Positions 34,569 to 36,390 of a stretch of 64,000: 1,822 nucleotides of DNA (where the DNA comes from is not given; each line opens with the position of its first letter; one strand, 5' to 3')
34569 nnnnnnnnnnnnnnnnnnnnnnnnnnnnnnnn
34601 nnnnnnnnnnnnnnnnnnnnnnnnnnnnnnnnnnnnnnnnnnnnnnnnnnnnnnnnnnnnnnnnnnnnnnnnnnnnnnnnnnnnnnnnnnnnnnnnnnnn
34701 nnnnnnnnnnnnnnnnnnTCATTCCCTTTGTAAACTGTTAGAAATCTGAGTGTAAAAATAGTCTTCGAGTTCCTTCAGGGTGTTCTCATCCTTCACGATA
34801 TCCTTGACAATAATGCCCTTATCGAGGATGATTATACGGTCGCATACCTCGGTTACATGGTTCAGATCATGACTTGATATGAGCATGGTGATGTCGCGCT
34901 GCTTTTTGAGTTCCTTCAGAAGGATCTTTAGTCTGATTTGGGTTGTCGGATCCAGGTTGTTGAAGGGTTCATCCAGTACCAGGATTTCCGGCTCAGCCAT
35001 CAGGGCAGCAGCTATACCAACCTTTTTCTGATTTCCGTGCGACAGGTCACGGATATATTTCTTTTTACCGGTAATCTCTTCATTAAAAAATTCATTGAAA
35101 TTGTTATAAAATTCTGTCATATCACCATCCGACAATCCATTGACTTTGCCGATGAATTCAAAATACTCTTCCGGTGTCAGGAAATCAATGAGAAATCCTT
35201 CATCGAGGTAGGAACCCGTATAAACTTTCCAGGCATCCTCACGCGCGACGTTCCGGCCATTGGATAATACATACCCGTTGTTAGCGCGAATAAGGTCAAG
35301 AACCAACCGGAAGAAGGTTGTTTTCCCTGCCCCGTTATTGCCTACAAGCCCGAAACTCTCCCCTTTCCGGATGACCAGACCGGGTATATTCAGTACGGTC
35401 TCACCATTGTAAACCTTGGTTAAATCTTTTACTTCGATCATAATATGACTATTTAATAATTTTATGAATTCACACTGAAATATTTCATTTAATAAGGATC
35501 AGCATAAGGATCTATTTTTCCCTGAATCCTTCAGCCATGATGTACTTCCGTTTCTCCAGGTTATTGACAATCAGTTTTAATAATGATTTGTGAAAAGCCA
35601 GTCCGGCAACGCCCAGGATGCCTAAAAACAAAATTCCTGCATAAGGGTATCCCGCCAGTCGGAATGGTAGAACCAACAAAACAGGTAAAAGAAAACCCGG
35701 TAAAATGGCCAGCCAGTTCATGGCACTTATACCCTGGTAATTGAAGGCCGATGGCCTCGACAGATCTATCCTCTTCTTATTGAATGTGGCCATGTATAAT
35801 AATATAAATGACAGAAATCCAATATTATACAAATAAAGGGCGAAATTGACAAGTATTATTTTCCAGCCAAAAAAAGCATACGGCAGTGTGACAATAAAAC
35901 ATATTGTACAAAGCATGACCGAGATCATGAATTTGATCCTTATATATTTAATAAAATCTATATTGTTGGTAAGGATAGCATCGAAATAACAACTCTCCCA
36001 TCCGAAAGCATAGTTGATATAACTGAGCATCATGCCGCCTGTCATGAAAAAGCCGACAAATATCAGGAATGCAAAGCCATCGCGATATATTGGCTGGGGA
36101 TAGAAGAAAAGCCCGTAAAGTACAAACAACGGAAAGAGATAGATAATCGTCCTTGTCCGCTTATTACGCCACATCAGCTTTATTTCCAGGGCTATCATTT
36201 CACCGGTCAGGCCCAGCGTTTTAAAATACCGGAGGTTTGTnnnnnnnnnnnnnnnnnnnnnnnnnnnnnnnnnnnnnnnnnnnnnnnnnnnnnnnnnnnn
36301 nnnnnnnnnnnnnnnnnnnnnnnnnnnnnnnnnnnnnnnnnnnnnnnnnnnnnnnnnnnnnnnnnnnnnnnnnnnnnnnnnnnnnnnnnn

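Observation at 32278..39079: Two-component-linked ABC ATPase + 12-TM protein + OM beta-barrel: candidate uncharacterised envelope export module with no periplasmic adaptor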

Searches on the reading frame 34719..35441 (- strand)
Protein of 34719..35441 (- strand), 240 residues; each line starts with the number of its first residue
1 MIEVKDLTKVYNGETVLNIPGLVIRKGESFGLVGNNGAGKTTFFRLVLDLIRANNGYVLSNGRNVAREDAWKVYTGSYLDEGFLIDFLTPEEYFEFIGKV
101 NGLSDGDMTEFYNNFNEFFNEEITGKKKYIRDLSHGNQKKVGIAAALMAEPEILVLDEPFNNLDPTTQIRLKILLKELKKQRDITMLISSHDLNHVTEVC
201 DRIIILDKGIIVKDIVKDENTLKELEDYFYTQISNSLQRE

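Call 3: search_protein_families(library=pfam, proteins=[window:34719-35441:-], max_evalue=0.01)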
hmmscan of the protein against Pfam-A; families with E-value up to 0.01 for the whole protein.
window:34719-35441:- (240 aa): 3 families
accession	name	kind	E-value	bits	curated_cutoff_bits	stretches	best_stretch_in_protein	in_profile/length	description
PF00005.33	ABC_tran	-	8.3e-21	75.5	25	1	22-161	6-137/137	ABC transporter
PF13304.12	AAA_21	-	5.5e-14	53.4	27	2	84-193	212-300/304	AAA domain, putative AbiEii toxin, Type IV TA system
PF13401.12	AAA_22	-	0.0041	17.9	27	1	32-163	10-96/130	AAA domain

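Call 4: search_protein_families(library=ncbifam, proteins=[window:34719-35441:-], max_evalue=0.01)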
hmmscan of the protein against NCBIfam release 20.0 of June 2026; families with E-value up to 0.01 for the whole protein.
window:34719-35441:- (240 aa): 190 families (the best 25 are shown)
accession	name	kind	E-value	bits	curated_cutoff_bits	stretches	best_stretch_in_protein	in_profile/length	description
TIGR03740.1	galliderm_ABC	subfamily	4.3e-37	128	309.75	1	3-232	2-221/223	lantibiotic protection ABC transporter ATP-binding subunit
TIGR03522.1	GldA_ABC_ATP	equivalog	2.7e-35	122.3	402.6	1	2-219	3-218/301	gliding motility-associated ABC transporter ATP-binding subunit GldA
TIGR01188.1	drrA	subfamily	3.1e-35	121.9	312.45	1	9-215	1-206/302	daunorubicin resistance ABC transporter, ATP-binding protein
TIGR04406.1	LPS_export_lptB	equivalog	3.4e-32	111.7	240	1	2-214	2-216/239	LPS export ABC transporter ATP-binding protein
TIGR02315.1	ABC_phnC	equivalog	1.1e-31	110.1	266.1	2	129-221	142-234/243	phosphonate ABC transporter ATP-binding protein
NF000355.4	ribo_prot_ABC_F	equivalog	2.7e-30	105.7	380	1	2-210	3-191/499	ribosomal protection-like ABC-F family protein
TIGR04521.1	ECF_ATPase_2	equivalog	4.8e-30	104.6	330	2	127-217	139-229/279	energy-coupling factor transporter ATPase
NF043075.1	MMSYN1_0197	equivalog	1.7e-29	102.9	550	1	1-229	2-228/341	spermidine/putrescine ABC transporter ATP-binding protein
NF040933.2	ABC_arch_GlcV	equivalog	3.3e-29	101.9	450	2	128-213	137-222/357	glucose ABC transporter ATP-binding protein GlcV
NF006987.0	PRK09452.1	equivalog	8.9e-29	100.3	482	1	1-213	17-228/378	spermidine/putrescine ABC transporter ATP-binding protein PotA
TIGR02769.1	nickel_nikE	equivalog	1.7e-28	99.9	332.55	2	127-219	145-237/265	nickel import ATP-binding protein NikE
NF007739.0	PRK10419.1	subfamily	2e-28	99.7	354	2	128-218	147-238/268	nickel ABC transporter ATP-binding protein NikE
TIGR00968.1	3a0106s01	subfamily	6.9e-28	97.7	342.75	1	2-213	1-211/237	sulfate ABC transporter ATP-binding protein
TIGR03410.1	urea_trans_UrtE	equivalog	1.5e-27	96.5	285.8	1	3-225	2-224/230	urea ABC transporter ATP-binding subunit UrtE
TIGR01186.1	proV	subfamily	3.7e-27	95.4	326.6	1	21-219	13-216/363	betaine/proline/choline family ABC transporter ATP-binding protein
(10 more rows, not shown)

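Call 45: search_solved_structures(query=window:34719-35441:-, max_evalue=1e-20)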
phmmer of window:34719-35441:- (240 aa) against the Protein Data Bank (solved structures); distinct sequences matched with E-value up to 1e-20: 44.
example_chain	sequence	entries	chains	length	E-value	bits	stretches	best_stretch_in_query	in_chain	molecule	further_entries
8edw_A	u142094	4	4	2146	3.1e-36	128.6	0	4-209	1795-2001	Phospholipid-transporting ATPase ABCA7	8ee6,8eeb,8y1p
8eop_A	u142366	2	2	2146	2.2e-35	125.9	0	4-209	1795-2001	Phospholipid-transporting ATPase ABCA7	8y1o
7w01_A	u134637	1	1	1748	5.9e-34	121.2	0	4-209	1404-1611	Phospholipid-transporting ATPase ABCA3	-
7w02_A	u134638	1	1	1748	4.1e-33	118.4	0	4-209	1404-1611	Phospholipid-transporting ATPase ABCA3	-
7tby_A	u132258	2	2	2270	4.9e-33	118.2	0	3-210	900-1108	ATP-binding cassette, sub-family A (ABC1), member 1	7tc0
7tbz_A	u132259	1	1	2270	4.9e-33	118.2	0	3-210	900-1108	ATP-binding cassette, sub-family A (ABC1), member 1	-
7tdt_A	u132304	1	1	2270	4.9e-33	118.2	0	3-210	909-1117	Phospholipid-transporting ATPase ABCA1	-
5xjy_A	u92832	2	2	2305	5.1e-33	118.1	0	3-210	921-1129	ATP-binding cassette sub-family A member 1 | Phospholipid-transporting ATPase ABCA1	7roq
7lkp_A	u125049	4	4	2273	1.7e-32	116.4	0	5-210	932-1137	Retinal-specific phospholipid-transporting ATPase ABCA4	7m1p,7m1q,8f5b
7e7i_A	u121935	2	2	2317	1.8e-32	116.3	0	5-210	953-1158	Retinal-specific phospholipid-transporting ATPase ABCA4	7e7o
7tbw_A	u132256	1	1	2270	3.4e-32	115.4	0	3-210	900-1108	ATP-binding cassette, sub-family A (ABC1), member 1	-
7lkz_A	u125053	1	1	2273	1.2e-31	113.6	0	5-210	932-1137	Retinal-specific phospholipid-transporting ATPase ABCA4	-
7e7q_A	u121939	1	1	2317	1.3e-31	113.5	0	5-210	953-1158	Retinal-specific phospholipid-transporting ATPase ABCA4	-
8s7v_K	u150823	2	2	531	2.3e-31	112.7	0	126-219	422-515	Glycine betaine/carnitine/choline transport ATP-binding protein OpuCA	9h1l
8j5q_D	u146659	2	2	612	9.5e-29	104.1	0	21-214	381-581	Uncharacterized ABC transporter ATP-binding protein Rv1281c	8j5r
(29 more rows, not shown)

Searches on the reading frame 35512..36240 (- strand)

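Call 44: search_protein_families(library=pfam, proteins=[window:35512-36240:-], max_evalue=10)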
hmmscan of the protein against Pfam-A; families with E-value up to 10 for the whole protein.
window:35512-36240:- (242 aa): 4 families
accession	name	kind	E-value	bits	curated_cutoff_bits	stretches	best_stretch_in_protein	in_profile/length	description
PF18940.5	DUF5687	-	2.5e-75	255.1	33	1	2-242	243-484/484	Family of unknown function (DUF5687)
PF11929.14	DUF3447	-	0.6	10.5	26.9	1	82-113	33-64/76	Domain of unknown function (DUF3447)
PF05398.16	PufQ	-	1.3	9.6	22.1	1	111-131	26-46/74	PufQ cytochrome subunit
PF11067.13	DUF2868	-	5.8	6.8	26.8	1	54-84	33-63/315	Protein of unknown function (DUF2868)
